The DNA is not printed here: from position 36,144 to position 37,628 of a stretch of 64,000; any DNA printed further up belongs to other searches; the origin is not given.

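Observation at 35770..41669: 2-oxoacid chain-elongation genes translationally coupled to a thiolase/DUF35 pair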

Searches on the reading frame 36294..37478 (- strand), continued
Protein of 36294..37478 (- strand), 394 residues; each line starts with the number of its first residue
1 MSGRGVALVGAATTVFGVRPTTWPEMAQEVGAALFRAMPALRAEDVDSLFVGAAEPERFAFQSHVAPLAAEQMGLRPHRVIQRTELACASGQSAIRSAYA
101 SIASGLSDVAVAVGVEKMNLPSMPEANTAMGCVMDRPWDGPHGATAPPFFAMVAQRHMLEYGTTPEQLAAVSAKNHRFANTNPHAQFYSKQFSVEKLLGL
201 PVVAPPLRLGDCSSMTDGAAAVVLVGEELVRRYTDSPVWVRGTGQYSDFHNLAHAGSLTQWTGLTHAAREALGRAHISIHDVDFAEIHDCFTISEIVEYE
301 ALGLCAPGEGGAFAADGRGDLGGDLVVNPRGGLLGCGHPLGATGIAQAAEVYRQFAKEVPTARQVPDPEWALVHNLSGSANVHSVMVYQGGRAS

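Call 30: find_encoding_contigs(protein=P0121, flank=10000, max_places=4)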
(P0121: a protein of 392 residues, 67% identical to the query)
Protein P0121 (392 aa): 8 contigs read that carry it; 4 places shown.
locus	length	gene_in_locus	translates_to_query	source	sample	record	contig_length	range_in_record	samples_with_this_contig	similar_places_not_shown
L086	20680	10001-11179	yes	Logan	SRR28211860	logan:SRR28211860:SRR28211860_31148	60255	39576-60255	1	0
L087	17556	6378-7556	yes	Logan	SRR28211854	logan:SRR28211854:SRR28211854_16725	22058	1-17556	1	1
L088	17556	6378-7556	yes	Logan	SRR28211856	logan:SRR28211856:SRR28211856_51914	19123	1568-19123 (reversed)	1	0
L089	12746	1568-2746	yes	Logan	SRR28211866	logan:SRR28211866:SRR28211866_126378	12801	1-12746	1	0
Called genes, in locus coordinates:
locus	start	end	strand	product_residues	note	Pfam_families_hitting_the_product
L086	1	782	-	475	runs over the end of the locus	PF05763:DUF835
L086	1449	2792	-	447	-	PF22641:TiaS_TCKD, PF08489:TiaS_FLD, PF23783:Zn_ribbon_TiaS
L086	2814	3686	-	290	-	PF02775:TPP_enzyme_C, PF12367:PFO_beta_C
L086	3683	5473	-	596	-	PF01558:POR, PF01855:POR_N, PF17147:PFOR_II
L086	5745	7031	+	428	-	PF00682:HMGL-like, PF22617:HCS_D2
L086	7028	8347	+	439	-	PF00330:Aconitase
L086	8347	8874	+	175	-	PF00694:Aconitase_C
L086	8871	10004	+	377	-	PF00180:Iso_dh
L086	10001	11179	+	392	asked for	PF00108:Thiolase_N, PF00109:ketoacyl-synt (weak), PF22691:Thiolase_C_1, PF02803:Thiolase_C (weak)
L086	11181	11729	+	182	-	PF12172:zf-ChsH2, PF01796:OB_ChsH2_C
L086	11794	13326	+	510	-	PF00999:Na_H_Exchanger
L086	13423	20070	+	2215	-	PF02516:STT3, PF13715:CarbopepD_reg_2 (faint), PF13620:CarboxypepD_reg (weak), PF22904:NOMO1-like_2nd (faint), PF13620:CarboxypepD_reg, PF17210:SdrD_B (weak), PF17802:SpaA (faint), PF13620:CarboxypepD_reg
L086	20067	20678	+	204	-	?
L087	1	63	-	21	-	?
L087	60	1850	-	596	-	PF01558:POR, PF01855:POR_N, PF17147:PFOR_II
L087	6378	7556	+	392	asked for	PF00108:Thiolase_N, PF00109:ketoacyl-synt (weak), PF22691:Thiolase_C_1, PF02803:Thiolase_C (weak)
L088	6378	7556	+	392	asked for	PF00108:Thiolase_N, PF00109:ketoacyl-synt (weak), PF22691:Thiolase_C_1, PF02803:Thiolase_C (weak)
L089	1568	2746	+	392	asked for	PF00108:Thiolase_N, PF00109:ketoacyl-synt (weak), PF22691:Thiolase_C_1, PF02803:Thiolase_C (weak)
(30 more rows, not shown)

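Call 31: find_encoding_contigs(protein=P0125, flank=8000, max_places=2)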
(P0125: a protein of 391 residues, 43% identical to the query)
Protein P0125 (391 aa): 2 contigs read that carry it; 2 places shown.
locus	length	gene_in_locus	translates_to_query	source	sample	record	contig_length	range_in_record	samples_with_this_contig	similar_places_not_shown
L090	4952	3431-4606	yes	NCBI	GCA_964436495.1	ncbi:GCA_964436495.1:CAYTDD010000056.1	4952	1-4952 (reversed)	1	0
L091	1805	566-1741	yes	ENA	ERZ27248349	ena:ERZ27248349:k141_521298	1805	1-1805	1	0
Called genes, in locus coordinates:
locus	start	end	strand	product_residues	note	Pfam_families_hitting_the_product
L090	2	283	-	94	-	?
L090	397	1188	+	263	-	PF01012:ETF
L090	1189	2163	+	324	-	PF01012:ETF, PF00766:ETF_alpha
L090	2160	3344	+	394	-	PF02771:Acyl-CoA_dh_N, PF02770:Acyl-CoA_dh_M, PF00441:Acyl-CoA_dh_1, PF08028:Acyl-CoA_dh_2, PF22924:ACOX_C_alpha1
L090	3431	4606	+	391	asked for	PF00108:Thiolase_N, PF08545:ACP_syn_III (faint), PF02803:Thiolase_C, PF22691:Thiolase_C_1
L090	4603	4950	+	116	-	?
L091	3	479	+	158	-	?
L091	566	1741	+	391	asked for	PF00108:Thiolase_N, PF08545:ACP_syn_III (faint), PF02803:Thiolase_C, PF22691:Thiolase_C_1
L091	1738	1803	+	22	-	?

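Call 32: find_encoding_contigs(protein=P0271, flank=8000, max_places=2)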
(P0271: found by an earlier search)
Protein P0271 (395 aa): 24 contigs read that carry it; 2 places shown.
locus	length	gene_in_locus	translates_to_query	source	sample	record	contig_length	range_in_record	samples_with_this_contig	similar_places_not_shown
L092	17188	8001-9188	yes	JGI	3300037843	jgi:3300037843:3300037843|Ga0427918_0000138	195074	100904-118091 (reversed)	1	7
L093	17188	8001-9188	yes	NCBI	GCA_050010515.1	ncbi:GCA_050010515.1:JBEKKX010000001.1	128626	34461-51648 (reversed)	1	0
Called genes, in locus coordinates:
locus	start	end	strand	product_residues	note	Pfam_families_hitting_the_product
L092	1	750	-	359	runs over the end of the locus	PF00586:AIRS, PF02769:AIRS_C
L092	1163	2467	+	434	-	-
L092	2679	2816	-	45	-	-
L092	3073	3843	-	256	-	-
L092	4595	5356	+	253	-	PF00106:adh_short, PF08659:KR, PF13561:adh_short_C2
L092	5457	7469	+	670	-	PF02737:3HCDH_N, PF00378:ECH_1, PF16113:ECH_2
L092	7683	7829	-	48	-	PF01568:Molydop_binding (weak)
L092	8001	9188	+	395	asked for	PF00108:Thiolase_N, PF02803:Thiolase_C, PF22691:Thiolase_C_1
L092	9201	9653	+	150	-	PF12172:zf-ChsH2, PF01796:OB_ChsH2_C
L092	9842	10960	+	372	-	PF00266:Aminotran_5, PF00155:Aminotran_1_2, PF01053:Cys_Met_Meta_PP, PF04864:Alliinase_C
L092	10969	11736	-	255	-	-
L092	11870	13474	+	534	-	PF00324:AA_permease, PF13520:AA_permease_2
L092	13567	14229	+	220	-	PF04199:Cyclase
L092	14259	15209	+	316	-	PF00149:Metallophos (faint)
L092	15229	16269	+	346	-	-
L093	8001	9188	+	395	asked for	PF00108:Thiolase_N, PF02803:Thiolase_C, PF22691:Thiolase_C_1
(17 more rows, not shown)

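Call 33: find_encoding_contigs(protein=P0285, flank=8000, max_places=2)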
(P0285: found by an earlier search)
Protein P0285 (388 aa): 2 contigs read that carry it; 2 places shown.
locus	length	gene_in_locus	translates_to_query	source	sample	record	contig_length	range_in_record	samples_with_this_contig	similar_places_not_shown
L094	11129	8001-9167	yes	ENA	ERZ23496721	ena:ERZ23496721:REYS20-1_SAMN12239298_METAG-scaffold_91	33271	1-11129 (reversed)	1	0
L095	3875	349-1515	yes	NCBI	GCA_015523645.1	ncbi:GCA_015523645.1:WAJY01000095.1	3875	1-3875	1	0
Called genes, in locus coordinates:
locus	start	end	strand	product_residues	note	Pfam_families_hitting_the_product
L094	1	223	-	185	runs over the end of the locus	-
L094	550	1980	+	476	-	PF20695:UbiD_N, PF01977:UbiD, PF20696:UbiD_C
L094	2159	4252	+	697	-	PF05378:Hydant_A_N, PF01968:Hydantoinase_A, PF19278:Hydant_A_C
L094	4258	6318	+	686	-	PF02538:Hydantoinase_B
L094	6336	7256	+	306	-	PF01144:CoA_trans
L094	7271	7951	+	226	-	PF01144:CoA_trans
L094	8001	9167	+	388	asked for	PF00108:Thiolase_N, PF22691:Thiolase_C_1, PF02803:Thiolase_C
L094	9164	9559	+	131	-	PF12172:zf-ChsH2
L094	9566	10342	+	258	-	PF00106:adh_short, PF08659:KR, PF23441:SDR, PF13561:adh_short_C2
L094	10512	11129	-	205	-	?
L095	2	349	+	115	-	?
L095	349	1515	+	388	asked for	PF00108:Thiolase_N, PF22691:Thiolase_C_1, PF02803:Thiolase_C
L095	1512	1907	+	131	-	PF12172:zf-ChsH2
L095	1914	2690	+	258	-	PF00106:adh_short, PF08659:KR, PF23441:SDR, PF13561:adh_short_C2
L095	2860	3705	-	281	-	-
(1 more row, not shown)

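Call 35: search_solved_structures(query=window:36294-37478:-, max_evalue=1e-15, show_alignments=3)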
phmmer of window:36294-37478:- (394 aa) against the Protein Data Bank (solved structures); distinct sequences matched with E-value up to 1e-15: 18.
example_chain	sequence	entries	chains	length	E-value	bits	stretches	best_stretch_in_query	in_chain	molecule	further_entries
6esq_A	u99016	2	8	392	1.3e-59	205.4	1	4-359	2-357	acetoacetyl-CoA thiolase | Acetyl-CoA acetyltransferase thiolase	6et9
7yvy_A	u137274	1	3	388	7.2e-59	202.9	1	23-385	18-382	Acetyl-CoA acetyltransferase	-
6hsj_A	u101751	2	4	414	6.7e-49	170.1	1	9-380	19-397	SCP2-thiolase (type-1)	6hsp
6hrv_A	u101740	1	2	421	7.1e-49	170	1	9-380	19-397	SCP2-thiolase (type-1)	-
7pxp_C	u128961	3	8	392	1.9e-48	168.6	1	5-379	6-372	Benzoylsuccinyl-CoA thiolase subunit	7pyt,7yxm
4yzo_A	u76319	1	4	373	5.2e-46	160.6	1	7-388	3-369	Putative acyl-CoA acyltransferase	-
4bi9_A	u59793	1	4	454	1.3e-41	146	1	26-359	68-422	3-KETOACYL-COA THIOLASE, PUTATIVE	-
4bia_A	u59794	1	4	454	2.7e-40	141.7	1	26-359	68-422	3-KETOACYL-COA THIOLASE, PUTATIVE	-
3zbg_A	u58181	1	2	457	1e-37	133.3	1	43-378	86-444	3-KETOACYL-COA THIOLASE-LIKE PROTEIN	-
4u4e_A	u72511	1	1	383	5.7e-37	130.8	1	64-379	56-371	Thiolase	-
3zbk_A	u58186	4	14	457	1.9e-36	129.1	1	43-378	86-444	3-KETOACYL-COA THIOLASE-LIKE PROTEIN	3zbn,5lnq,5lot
3zbl_A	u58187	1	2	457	2.5e-36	128.7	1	43-378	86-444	3-KETOACYL-COA THIOLASE-LIKE PROTEIN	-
6ok1_A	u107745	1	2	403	1.4e-27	99.9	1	40-354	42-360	Lipid-transfer protein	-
9skh_I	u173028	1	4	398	2.8e-24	89.1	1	1-387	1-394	2,4-diacetylphloroglucinol biosynthesis protein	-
5m3k_C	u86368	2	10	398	6.7e-24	87.8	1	4-388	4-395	2,4-diacetylphloroglucinol biosynthesis protein PhlC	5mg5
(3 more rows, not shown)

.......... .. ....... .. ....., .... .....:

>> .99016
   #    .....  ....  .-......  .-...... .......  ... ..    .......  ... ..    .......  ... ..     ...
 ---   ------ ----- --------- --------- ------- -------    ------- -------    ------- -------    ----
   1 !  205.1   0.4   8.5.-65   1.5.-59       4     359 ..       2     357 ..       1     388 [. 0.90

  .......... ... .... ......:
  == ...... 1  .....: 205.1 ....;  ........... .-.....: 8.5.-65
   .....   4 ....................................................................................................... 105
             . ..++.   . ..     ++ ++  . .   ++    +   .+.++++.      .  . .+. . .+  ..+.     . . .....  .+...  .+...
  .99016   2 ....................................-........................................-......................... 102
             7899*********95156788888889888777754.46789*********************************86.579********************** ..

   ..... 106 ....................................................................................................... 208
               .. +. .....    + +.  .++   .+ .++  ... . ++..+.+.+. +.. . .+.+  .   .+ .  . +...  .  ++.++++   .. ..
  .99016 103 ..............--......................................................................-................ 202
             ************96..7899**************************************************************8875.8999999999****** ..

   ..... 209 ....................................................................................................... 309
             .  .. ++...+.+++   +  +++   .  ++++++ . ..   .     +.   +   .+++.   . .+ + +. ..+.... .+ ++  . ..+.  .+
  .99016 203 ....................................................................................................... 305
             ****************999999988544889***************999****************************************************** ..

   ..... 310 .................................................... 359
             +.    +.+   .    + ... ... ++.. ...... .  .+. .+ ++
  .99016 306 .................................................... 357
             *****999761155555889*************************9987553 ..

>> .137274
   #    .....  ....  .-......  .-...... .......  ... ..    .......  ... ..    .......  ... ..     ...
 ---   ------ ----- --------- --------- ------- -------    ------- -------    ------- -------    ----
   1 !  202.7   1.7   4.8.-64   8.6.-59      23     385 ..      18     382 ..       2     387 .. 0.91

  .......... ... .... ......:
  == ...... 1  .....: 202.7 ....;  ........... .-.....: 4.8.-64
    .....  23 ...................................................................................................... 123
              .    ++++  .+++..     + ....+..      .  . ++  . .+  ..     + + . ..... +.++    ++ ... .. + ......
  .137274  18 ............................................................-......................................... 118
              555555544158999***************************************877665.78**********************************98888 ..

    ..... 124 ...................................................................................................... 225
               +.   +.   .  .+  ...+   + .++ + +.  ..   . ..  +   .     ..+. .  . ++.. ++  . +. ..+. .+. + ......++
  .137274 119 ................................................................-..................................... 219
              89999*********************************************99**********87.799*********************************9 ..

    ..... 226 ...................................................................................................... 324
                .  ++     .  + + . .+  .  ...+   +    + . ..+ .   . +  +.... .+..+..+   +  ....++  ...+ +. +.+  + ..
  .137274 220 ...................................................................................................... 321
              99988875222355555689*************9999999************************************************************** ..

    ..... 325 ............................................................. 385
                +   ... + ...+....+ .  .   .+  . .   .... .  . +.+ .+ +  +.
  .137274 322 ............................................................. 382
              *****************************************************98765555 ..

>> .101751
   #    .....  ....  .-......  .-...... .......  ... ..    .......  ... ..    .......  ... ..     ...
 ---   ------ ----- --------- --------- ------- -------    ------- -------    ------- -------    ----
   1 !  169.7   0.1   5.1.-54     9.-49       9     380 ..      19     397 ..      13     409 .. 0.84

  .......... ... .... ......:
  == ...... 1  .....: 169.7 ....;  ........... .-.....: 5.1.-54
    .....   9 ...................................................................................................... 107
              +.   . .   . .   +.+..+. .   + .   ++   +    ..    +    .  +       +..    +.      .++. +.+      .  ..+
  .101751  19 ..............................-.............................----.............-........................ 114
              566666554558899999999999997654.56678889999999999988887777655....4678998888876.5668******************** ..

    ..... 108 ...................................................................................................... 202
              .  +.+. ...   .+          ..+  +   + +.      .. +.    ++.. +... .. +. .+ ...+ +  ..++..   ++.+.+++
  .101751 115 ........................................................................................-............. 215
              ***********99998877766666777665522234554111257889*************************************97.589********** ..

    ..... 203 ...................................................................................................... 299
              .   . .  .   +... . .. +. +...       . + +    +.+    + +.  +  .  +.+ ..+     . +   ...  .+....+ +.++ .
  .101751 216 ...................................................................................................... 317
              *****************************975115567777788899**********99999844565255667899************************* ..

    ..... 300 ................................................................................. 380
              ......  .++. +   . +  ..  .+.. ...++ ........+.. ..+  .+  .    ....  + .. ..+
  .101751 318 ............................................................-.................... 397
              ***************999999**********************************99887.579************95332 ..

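Call 50: list_cluster_members(proteins=[P0185, P0138, P0141, P0137, P0151, P0197, P0201, P0263, P0219, P0170])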
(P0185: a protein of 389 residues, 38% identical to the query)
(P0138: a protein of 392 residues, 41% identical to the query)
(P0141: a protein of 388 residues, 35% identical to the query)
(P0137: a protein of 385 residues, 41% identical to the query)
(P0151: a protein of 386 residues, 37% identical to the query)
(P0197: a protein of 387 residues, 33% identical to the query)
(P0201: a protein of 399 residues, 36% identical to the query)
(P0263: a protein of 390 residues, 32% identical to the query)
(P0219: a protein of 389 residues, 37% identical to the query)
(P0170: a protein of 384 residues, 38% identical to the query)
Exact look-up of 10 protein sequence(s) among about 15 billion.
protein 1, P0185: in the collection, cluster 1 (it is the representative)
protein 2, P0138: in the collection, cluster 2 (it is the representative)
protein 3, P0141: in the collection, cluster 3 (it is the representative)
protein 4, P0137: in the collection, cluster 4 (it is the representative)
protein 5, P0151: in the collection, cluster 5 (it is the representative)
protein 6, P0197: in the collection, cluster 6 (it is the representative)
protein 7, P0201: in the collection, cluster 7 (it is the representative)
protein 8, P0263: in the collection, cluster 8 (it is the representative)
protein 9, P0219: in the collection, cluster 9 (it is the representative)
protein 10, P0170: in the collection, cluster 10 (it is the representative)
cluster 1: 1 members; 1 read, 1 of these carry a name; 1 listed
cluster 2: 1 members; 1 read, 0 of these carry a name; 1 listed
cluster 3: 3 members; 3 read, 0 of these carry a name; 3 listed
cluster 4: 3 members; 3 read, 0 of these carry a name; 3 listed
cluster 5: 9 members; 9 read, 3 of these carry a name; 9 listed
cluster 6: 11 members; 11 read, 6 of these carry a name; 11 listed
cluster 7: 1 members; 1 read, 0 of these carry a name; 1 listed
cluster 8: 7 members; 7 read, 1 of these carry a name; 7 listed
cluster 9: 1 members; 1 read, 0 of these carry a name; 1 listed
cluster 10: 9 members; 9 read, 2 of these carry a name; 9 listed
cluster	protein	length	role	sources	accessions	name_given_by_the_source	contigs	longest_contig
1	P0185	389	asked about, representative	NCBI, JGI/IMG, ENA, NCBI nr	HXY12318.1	MAG TPA: thiolase domain-containing protein [Thermoplasmata archaeon] | thiolase domain-containing protein [Thermoplasmata archaeon]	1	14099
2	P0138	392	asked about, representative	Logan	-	-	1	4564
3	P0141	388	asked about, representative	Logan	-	-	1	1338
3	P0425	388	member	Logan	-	-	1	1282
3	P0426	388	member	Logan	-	-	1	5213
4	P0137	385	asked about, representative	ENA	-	-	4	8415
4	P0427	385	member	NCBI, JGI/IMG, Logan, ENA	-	-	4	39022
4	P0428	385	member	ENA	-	-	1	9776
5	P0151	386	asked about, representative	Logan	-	-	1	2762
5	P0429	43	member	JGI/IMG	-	ribose 5-phosphate isomerase RpiB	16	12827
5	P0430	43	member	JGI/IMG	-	ribose 5-phosphate isomerase RpiB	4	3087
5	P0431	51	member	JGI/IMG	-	ribose 5-phosphate isomerase B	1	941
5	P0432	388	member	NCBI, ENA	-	-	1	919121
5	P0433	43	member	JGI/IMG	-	-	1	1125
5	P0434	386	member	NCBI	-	-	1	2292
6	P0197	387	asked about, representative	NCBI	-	-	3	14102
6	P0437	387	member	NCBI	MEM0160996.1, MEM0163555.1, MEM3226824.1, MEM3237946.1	MAG: thiolase domain-containing protein [Thermoplasmata archaeon]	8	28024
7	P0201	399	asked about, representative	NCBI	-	-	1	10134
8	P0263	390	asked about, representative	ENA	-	-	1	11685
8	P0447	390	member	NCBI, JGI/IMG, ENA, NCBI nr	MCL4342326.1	MAG: thiolase domain-containing protein [Candidatus Thermoplasmatota archaeon] | acetyl-CoA C-acetyltransferase | thiolase domain-containing protein [Candidatus Thermoplasmatota archaeon]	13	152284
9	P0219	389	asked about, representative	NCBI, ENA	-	-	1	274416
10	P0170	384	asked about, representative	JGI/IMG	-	-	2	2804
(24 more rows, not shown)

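Call 51: find_encoding_contigs(protein=P0437, flank=6000, max_places=1)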
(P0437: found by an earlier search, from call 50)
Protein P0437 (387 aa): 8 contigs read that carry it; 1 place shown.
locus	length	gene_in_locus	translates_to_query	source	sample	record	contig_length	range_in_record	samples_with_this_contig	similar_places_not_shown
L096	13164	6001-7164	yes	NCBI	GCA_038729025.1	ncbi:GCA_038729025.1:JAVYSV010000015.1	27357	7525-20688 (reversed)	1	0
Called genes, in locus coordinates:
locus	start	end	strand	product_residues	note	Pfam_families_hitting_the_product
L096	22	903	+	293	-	PF05681:Fumerase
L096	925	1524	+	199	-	PF05683:Fumerase_C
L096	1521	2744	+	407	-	PF01979:Amidohydro_1 (weak), PF07969:Amidohydro_3 (weak), PF01979:Amidohydro_1, PF07969:Amidohydro_3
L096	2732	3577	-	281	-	PF02737:3HCDH_N, PF00725:3HCDH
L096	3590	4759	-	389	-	PF00108:Thiolase_N, PF00109:ketoacyl-synt (faint), PF02803:Thiolase_C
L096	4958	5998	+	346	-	PF08541:ACP_syn_III_C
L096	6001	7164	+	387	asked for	PF00108:Thiolase_N, PF00109:ketoacyl-synt (faint), PF02803:Thiolase_C, PF22691:Thiolase_C_1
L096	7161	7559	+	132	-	PF12172:zf-ChsH2, PF01796:OB_ChsH2_C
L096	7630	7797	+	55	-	PF04945:YHS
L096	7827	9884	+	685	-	PF04945:YHS, PF00122:E1-E2_ATPase, PF00702:Hydrolase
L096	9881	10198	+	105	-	-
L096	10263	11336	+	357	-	PF00291:PALP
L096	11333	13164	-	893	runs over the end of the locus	PF00005:ABC_tran (faint), PF02463:SMC_N, PF13175:AAA_15, PF13304:AAA_21 (faint), PF13476:AAA_23, PF13555:AAA_29 (faint), PF13558:SbcC_Walker_B (weak)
